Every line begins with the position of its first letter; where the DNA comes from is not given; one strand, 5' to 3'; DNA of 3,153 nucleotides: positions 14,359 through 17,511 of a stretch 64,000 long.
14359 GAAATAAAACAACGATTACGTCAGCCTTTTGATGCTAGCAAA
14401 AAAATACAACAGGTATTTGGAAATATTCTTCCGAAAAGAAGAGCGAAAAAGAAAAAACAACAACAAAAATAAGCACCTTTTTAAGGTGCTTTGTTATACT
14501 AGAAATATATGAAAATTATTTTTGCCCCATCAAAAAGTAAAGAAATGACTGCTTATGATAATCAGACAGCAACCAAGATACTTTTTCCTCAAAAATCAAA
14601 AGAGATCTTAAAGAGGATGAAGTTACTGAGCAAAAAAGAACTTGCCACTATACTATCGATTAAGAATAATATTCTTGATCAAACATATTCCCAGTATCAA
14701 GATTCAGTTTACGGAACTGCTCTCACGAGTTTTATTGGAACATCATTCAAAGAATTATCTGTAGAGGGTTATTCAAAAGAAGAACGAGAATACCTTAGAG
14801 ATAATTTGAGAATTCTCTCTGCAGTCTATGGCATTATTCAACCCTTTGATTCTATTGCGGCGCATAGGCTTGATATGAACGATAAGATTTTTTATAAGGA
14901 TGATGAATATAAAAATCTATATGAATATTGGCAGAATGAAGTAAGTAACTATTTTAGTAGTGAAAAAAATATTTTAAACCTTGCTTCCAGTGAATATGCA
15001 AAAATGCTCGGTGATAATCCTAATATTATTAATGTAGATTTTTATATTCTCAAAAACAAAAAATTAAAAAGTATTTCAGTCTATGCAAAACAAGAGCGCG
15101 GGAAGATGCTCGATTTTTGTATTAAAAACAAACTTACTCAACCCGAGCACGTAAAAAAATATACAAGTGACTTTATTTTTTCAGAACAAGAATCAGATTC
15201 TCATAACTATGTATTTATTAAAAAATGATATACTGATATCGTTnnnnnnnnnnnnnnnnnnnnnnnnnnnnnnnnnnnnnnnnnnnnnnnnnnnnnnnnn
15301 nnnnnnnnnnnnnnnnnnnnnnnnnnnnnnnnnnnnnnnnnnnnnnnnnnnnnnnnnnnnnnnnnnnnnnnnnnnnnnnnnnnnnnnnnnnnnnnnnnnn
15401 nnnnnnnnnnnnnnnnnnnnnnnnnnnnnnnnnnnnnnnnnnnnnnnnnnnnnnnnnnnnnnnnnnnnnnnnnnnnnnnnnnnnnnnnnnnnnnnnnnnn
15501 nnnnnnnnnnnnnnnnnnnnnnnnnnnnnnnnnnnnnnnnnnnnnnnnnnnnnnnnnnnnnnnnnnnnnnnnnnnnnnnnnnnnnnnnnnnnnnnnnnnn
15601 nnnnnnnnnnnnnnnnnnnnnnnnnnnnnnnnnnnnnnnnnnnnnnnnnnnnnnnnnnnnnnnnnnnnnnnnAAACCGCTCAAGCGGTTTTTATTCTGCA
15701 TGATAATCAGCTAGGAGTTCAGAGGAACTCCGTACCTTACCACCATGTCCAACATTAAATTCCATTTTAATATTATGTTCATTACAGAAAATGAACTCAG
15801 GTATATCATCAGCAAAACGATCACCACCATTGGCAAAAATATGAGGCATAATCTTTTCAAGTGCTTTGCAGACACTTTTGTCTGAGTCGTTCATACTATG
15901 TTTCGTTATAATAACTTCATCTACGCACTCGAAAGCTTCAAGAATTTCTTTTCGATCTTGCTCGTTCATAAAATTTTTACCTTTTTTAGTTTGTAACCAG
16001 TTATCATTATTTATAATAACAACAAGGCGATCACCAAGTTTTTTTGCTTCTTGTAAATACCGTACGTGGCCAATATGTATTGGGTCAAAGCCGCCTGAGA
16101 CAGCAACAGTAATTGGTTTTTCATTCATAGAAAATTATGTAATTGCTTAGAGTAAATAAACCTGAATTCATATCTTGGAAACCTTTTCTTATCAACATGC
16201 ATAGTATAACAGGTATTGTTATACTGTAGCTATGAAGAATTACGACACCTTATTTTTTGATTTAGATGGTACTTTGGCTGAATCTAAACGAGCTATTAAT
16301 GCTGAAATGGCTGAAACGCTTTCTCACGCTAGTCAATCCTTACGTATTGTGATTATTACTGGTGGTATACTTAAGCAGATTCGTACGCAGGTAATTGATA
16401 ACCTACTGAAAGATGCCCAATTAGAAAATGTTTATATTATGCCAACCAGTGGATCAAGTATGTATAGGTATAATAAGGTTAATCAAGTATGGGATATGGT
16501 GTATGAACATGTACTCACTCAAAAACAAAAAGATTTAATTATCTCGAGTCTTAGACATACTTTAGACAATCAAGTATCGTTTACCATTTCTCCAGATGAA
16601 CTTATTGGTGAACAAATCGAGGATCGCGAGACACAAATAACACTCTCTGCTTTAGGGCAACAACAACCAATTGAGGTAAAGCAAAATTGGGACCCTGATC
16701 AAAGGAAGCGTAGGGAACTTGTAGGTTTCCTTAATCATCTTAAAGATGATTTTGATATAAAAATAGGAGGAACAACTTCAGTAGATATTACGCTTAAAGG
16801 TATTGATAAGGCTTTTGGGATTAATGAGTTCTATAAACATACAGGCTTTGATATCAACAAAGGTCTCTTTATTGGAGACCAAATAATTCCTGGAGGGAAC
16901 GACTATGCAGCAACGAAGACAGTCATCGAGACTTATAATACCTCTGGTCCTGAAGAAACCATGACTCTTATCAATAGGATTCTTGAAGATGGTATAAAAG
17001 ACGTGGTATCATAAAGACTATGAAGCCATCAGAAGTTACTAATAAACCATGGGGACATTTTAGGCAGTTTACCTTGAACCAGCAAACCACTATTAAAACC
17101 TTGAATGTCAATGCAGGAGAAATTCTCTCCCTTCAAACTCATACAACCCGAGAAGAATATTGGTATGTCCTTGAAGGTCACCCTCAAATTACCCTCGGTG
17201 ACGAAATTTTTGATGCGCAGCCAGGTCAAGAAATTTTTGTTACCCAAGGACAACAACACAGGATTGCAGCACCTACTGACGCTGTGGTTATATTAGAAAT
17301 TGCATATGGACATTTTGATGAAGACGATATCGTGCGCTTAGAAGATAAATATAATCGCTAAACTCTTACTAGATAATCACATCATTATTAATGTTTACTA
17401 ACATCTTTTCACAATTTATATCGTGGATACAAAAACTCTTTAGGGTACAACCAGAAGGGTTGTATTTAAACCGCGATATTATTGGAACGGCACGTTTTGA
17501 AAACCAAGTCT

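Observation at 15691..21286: Mannoside phosphorylase locus with two tandem double-domain GH130-like proteins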

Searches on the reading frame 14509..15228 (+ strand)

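Call 3: search_protein_families(library=pfam, proteins=[window:14509-15228:+], max_evalue=0.01)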
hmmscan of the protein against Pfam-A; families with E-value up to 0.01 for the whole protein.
window:14509-15228:+ (239 aa): 2 families
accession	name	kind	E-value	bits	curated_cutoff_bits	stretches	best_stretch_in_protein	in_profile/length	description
PF03883.20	H2O2_YaaD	-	8.9e-55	186.2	29.6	1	1-224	1-232/236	Peroxide stress protein YaaA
PF19486.4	DUF6022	-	0.00075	19.8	25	1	31-98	12-77/155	Family of unknown function (DUF6022)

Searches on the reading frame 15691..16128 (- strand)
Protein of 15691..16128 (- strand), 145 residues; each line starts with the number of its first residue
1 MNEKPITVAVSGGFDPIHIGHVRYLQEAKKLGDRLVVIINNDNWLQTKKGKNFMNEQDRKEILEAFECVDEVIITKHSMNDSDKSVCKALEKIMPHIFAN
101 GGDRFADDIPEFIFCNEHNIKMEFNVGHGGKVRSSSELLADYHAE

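Call 3: search_protein_families(library=pfam, proteins=[window:15691-16128:-], max_evalue=0.01)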
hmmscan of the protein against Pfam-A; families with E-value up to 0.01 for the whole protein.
window:15691-16128:- (145 aa): 2 families
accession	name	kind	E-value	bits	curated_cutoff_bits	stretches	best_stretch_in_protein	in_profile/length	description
PF01467.32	CTP_transf_like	-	2.3e-16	60.7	21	1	11-107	3-93/133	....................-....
PF06574.18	FAD_syn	-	0.0017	18.6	27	1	7-79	8-87/158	FAD synthetase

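Call 4: search_protein_families(library=ncbifam, proteins=[window:15691-16128:-], max_evalue=0.01)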
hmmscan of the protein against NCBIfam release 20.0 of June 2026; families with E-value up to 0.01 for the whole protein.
window:15691-16128:- (145 aa): 17 families
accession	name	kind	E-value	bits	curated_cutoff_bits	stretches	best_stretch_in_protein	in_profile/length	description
TIGR02199.1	rfaE_dom_II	equivalog_domain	1.4e-21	76.8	181.5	1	8-114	14-116/144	D-glycero-beta-D-manno-heptose 1-phosphate adenylyltransferase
NF008454.0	PRK11316.1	equivalog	5.8e-18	64.7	521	1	8-109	343-440/475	bifunctional D-glycero-beta-D-manno-heptose-7-phosphate kinase/D-glycero-beta-D-manno-heptose 1-phosphate adenylyltransferase HldE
TIGR00125.1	cyt_tran_rel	domain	1e-16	60.8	27.7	1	8-72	2-65/65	adenylyltransferase/cytidyltransferase family protein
TIGR01518.1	g3p_cytidyltrns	equivalog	2.8e-15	56.5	165.4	1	9-84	2-76/125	glycerol-3-phosphate cytidylyltransferase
NF001985.0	PRK00777.1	subfamily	2e-09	37.7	104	1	6-66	5-65/157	pantetheine-phosphate adenylyltransferase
NF005518.0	PRK07143.1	equivalog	5.3e-07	29.3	232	1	7-76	17-88/281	hypothetical protein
NF045965.1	RibF_rel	equivalog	1.3e-06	28.1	200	1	8-76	15-90/279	FAD synthase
NF002250.0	PRK01170.1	subfamily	2.6e-06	27.2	489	1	8-66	3-60/322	bifunctional pantetheine-phosphate adenylyltransferase/NTP phosphatase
TIGR01510.1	coaD_prev_kdtB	equivalog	2.7e-06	27.5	103.3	1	10-73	4-63/155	pantetheine-phosphate adenylyltransferase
NF004162.0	PRK05627.1-5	equivalog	5e-06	26.1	241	1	6-78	14-89/304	bifunctional riboflavin kinase/FAD synthetase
TIGR01526.1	nadR_NMN_Atrans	equivalog_domain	3.1e-05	23.4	341.15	1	10-125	6-117/325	nicotinamide-nucleotide adenylyltransferase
NF005988.0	PRK08099.1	equivalog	5.7e-05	22.4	201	1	9-44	68-103/411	multifunctional transcriptional regulator/nicotinamide-nucleotide adenylyltransferase/ribosylnicotinamide kinase NadR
TIGR00482.1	TIGR00482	equivalog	0.00011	22.3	112.45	1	12-76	4-69/194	nicotinate (nicotinamide) nucleotide adenylyltransferase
NF005519.0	PRK07152.1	equivalog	0.00015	20.8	315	1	11-86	7-83/361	nicotinate-nucleotide adenylyltransferase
NF000839.0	PRK00071.1-1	equivalog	0.0013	18.7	187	1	6-41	7-43/219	nicotinate-nucleotide adenylyltransferase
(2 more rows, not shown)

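Call 38: search_solved_structures(query=window:15691-16125:-, max_evalue=0.001, show_alignments=1)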
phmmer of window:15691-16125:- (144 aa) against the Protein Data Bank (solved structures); distinct sequences matched with E-value up to 0.001: 11.
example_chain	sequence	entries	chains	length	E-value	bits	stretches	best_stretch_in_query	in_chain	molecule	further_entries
3elb_A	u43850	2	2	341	4.1e-15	59.7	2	5-73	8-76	Ethanolamine-phosphate cytidylyltransferase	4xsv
5x9q_A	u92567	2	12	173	1.4e-11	48.2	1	7-112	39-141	Putative cytidylyltransferase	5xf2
3glv_A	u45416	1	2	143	4.3e-11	46.6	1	5-109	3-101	Lipopolysaccharide core biosynthesis protein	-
1coz_A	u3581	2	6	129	7.5e-11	45.9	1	8-76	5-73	PROTEIN (GLYCEROL-3-PHOSPHATE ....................) | glycerol-3-phosphate cytidylyltransferase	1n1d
2b7l_A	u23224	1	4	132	1.7e-09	41.5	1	9-77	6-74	glycerol-3-phosphate cytidylyltransferase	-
9hsg_A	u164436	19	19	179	3.6e-07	33.9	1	1-72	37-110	choline-phosphate cytidylyltransferase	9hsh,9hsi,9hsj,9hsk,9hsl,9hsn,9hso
9hsm_A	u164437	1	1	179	3.6e-07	33.9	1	1-72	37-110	choline-phosphate cytidylyltransferase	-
4zcp_A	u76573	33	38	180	3.6e-07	33.9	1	1-72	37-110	Cholinephosphate cytidylyltransferase | Choline-phosphate cytidylyltransferase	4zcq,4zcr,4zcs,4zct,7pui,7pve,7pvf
3hl4_A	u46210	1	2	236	7.3e-06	29.7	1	2-72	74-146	Choline-phosphate cytidylyltransferase A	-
4mvc_A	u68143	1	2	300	1.1e-05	29.1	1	2-72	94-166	Choline-phosphate cytidylyltransferase A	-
4mvd_B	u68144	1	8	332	1.1e-05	29.1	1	2-72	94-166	Choline-phosphate cytidylyltransferase A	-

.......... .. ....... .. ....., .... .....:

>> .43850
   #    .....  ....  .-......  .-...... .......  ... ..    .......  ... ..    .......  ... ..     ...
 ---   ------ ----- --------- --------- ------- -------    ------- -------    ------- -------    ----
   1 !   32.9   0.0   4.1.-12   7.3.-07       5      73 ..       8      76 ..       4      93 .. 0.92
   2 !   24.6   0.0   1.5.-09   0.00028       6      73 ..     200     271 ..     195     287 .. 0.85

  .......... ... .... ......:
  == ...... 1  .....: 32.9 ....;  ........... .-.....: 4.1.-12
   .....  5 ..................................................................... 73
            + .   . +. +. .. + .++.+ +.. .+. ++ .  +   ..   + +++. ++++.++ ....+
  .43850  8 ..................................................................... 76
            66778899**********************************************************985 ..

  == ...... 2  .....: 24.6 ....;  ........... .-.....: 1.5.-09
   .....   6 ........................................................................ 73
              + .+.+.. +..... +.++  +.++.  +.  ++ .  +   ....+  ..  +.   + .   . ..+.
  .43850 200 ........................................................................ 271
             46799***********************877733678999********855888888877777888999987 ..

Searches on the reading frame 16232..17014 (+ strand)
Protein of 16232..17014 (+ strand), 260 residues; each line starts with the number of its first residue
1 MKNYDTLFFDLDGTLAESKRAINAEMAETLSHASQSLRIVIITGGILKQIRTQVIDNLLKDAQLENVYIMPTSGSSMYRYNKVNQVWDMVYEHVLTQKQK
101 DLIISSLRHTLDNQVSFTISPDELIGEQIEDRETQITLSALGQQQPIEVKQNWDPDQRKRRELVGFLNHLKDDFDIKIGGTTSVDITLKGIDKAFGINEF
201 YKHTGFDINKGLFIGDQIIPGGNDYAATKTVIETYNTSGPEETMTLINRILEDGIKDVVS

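Call 3: search_protein_families(library=pfam, proteins=[window:16232-17014:+], max_evalue=0.01)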
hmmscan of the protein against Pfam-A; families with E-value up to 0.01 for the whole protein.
window:16232-17014:+ (260 aa): 3 families
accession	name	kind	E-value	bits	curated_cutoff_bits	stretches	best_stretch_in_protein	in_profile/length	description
PF03332.19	PMM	-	4.3e-13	50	22.4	1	26-252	1-220/221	Eukaryotic phosphomannomutase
PF08282.18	Hydrolase_3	-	2.4e-09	37.8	20.9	1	7-217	1-212/255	haloacid dehalogenase-like hydrolase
PF00702.32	Hydrolase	-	0.0077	17.1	26.4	0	4-33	1-27/191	haloacid dehalogenase-like hydrolase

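Call 4: search_protein_families(library=ncbifam, proteins=[window:16232-17014:+], max_evalue=0.01)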
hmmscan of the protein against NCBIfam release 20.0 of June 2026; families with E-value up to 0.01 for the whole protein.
window:16232-17014:+ (260 aa): 8 families
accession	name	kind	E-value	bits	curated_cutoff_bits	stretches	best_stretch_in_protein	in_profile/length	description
TIGR01484.1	HAD-SF-IIB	subfamily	6.6e-20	72.1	41.8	1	7-230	2-214/221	HAD-IIB family hydrolase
TIGR00099.1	Cof-subfamily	subfamily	2.1e-10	40.7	137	1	7-217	2-213/256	Cof-type HAD-IIB family hydrolase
TIGR01482.1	SPP-subfamily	subfamily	4.9e-08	32.8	107.15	1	9-229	3-182/225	sucrose-phosphate phosphatase subfamily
TIGR01487.1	Pglycolate_arch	equivalog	5e-08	33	122.75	1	9-84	6-77/215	phosphoglycolate phosphatase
NF002245.0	PRK01158.1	equivalog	8.5e-07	28.5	198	1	6-51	5-51/233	phosphoglycolate phosphatase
TIGR01662.1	HAD-SF-IIIA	subfamily_domain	0.00083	19.5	44.6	0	6-86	2-99/141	HAD-IIIA family hydrolase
NF007560.0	PRK10187.1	equivalog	0.0013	18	327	0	6-19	16-29/266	trehalose-phosphatase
NF009804.0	PRK13288.1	equivalog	0.004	16.7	218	0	5-34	4-33/215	pyrophosphatase PpaX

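Call 39: search_solved_structures(query=window:16232-17011:+, max_evalue=0.001, show_alignments=1)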
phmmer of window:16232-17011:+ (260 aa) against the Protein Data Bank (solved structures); distinct sequences matched with E-value up to 0.001: 17.
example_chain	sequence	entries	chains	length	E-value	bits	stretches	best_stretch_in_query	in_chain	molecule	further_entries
4bnd_A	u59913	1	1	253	2.9e-37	131.6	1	6-251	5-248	ALPHA-PHOSPHOGLUCOMUTASE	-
4bnd_B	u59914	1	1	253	3.3e-37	131.5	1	7-251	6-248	ALPHA-PHOSPHOGLUCOMUTASE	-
6i5x_A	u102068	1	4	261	3e-12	49.8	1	7-249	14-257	Phosphomannomutase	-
9hn3_A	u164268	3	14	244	1.8e-11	47.2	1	8-246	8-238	Phosphomannomutase 2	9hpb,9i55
2amy_A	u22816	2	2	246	1.7e-10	44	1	8-246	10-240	Phosphomannomutase 2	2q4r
7o0c_A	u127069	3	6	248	1.7e-10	44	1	8-246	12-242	Phosphomannomutase 2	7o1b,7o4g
7o58_A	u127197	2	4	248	7e-10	42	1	8-244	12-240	Phosphomannomutase 2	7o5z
5ue7_A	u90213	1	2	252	2e-09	40.5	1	7-249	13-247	Phosphomannomutase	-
6cft_A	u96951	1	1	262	6.2e-09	38.9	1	8-227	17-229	Phosphomannomutase 1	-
7myv_A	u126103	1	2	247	6.5e-09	38.8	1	7-247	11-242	Phosphomannomutase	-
6cfr_A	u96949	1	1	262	6.6e-09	38.8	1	8-227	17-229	Phosphomannomutase 1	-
6cfu_A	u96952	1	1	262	3.1e-08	36.6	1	8-227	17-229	Phosphomannomutase 1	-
6cfs_A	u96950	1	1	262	4.2e-08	36.2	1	8-227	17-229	Phosphomannomutase 1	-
2fuc_A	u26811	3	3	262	4.2e-08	36.2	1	8-227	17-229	Phosphomannomutase 1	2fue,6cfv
2i54_A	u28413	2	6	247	7.1e-08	35.4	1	6-253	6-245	Phosphomannomutase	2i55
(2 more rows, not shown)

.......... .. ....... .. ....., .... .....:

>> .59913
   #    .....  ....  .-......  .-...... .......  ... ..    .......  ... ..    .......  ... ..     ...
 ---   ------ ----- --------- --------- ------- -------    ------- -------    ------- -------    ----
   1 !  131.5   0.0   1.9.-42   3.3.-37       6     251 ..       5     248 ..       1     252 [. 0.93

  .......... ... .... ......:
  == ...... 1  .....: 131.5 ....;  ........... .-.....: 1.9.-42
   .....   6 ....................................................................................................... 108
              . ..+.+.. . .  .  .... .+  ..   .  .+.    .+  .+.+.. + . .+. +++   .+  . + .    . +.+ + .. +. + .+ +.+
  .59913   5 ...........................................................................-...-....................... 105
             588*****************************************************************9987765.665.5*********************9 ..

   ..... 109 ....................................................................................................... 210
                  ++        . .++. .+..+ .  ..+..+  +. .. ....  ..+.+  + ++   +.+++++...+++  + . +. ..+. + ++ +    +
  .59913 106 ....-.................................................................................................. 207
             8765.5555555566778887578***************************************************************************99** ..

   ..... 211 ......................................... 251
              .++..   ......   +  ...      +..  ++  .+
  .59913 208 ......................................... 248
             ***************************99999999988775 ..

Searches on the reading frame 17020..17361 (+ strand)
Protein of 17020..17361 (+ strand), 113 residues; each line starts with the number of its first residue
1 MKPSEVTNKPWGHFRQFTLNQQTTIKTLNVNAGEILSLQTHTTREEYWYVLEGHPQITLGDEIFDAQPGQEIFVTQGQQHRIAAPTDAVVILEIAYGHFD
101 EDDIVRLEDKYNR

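Call 3: search_protein_families(library=pfam, proteins=[window:17020-17361:+], max_evalue=0.01)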
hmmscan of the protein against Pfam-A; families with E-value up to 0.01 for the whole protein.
window:17020-17361:+ (113 aa): 4 families
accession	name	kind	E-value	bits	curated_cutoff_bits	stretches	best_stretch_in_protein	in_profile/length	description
PF01050.24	MannoseP_isomer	-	3.4e-20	72.8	23.6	1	8-109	13-116/116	Mannose-6-phosphate isomerase C-terminal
PF07883.17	Cupin_2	-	3.6e-09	36.6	27.2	1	30-90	5-64/70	Cupin domain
PF02311.25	AraC_binding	-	0.0024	18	21.1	1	48-87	27-66/135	AraC-like ligand binding domain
PF17954.7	Pirin_C_2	-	0.0059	17.2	22.9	1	16-91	11-82/86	Quercetinase C-terminal cupin domain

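Call 4: search_protein_families(library=ncbifam, proteins=[window:17020-17361:+], max_evalue=0.01)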
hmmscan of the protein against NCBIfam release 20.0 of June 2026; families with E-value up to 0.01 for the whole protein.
window:17020-17361:+ (113 aa): 2 families
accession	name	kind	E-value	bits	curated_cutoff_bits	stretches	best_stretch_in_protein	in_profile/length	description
TIGR01479.1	GMP_PMI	equivalog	3.4e-19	69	372.95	1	8-113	360-467/467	mannose-1-phosphate guanylyltransferase/mannose-6-phosphate isomerase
NF012004.0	PRK15460.1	equivalog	4.8e-14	51.9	859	1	8-113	370-477/478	mannose-1-phosphate guanyltransferase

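Call 40: search_solved_structures(query=window:17020-17358:+, max_evalue=0.01, show_alignments=2)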
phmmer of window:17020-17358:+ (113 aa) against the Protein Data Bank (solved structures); distinct sequences matched with E-value up to 0.01: 5.
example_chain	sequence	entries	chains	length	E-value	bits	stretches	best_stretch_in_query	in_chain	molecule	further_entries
2vqa_A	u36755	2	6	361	0.0011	22.3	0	28-101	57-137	SLL1358 PROTEIN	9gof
7zvy_G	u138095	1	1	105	0.0044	20.3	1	30-109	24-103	Cupin_2 domain-containing protein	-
7zvy_E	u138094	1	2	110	0.0049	20.1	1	30-109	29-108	Cupin_2 domain-containing protein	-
7zvy_B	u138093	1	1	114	0.0053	20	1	30-109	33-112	Cupin_2 domain-containing protein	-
7zvy_A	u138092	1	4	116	0.0055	20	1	30-109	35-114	Cupin_2 domain-containing protein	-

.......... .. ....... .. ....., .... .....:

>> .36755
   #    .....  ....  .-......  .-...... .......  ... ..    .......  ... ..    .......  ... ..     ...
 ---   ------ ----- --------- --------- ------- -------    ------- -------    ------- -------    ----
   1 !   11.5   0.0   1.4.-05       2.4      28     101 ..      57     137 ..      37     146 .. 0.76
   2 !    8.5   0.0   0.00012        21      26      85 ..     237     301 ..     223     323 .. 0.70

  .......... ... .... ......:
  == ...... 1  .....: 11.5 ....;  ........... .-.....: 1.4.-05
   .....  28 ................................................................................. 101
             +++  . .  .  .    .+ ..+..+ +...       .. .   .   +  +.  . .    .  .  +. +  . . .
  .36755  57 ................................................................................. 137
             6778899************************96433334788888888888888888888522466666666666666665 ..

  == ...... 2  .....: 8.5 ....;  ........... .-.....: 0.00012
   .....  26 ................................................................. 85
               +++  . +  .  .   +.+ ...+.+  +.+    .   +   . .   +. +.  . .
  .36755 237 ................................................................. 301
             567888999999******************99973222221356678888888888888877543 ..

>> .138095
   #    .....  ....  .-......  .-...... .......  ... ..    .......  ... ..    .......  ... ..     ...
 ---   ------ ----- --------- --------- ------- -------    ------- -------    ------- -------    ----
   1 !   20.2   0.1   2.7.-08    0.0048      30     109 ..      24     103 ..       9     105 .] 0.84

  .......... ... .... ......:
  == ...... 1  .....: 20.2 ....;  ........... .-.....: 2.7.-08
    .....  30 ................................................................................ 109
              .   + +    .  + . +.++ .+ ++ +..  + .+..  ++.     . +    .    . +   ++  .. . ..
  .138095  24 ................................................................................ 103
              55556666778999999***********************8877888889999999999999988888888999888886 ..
